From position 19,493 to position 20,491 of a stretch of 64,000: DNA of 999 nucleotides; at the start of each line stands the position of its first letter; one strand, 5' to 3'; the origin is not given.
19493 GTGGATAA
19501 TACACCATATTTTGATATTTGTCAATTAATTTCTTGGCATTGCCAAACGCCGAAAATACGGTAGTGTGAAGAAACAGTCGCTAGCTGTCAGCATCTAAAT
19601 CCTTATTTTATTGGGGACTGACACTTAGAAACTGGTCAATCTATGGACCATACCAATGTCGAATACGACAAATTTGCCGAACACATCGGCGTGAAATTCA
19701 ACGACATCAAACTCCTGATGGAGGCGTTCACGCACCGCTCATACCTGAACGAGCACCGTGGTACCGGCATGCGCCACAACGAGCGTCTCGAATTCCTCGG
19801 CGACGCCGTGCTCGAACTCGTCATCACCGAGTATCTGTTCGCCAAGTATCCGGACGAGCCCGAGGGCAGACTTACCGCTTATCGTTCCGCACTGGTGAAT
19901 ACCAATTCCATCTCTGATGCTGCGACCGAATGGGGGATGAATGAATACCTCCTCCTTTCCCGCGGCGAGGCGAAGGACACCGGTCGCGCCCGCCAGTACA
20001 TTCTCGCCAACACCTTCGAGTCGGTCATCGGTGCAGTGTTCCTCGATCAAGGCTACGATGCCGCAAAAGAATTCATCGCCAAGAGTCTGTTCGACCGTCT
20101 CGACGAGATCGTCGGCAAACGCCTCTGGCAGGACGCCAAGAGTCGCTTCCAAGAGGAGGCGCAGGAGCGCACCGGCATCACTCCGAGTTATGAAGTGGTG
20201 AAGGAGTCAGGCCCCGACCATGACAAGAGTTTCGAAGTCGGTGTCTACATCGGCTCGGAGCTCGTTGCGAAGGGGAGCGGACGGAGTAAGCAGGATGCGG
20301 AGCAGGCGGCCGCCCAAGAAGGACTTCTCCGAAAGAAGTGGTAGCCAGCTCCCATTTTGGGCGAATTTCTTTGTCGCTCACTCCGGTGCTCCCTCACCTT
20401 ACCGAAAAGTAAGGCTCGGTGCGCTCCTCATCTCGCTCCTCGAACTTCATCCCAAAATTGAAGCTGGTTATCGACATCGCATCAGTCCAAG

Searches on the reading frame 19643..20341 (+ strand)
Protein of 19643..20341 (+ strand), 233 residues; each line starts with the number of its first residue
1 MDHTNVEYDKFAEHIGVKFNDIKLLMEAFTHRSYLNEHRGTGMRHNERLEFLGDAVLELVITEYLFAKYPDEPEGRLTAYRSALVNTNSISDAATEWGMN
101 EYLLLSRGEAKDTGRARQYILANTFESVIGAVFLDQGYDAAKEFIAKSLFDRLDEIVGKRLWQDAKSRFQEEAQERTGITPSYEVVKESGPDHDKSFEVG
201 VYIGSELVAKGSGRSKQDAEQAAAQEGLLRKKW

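Call 53: search_protein_families(library=pfam, proteins=[window:19643-20341:+], max_evalue=0.001)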
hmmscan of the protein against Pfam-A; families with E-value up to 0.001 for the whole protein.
window:19643-20341:+ (233 aa): 4 families
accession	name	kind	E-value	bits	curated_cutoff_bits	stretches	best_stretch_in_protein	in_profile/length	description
PF14622.11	Ribonucleas_3_3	-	1.3e-39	135.7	35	1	21-152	1-127/128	Ribonuclease-III-like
PF00636.31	Ribonuclease_3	-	2.5e-26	92.8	27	1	47-137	1-102/102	Ribonuclease III domain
PF00035.32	dsrm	-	6.5e-17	62.3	23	1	165-228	1-63/66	Double-stranded RNA binding motif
PF22935.1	RM44_endonuclase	-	8.7e-10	39.2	27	1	11-131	9-138/139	Large ribosomal subunit protein mL44, endonuclease domain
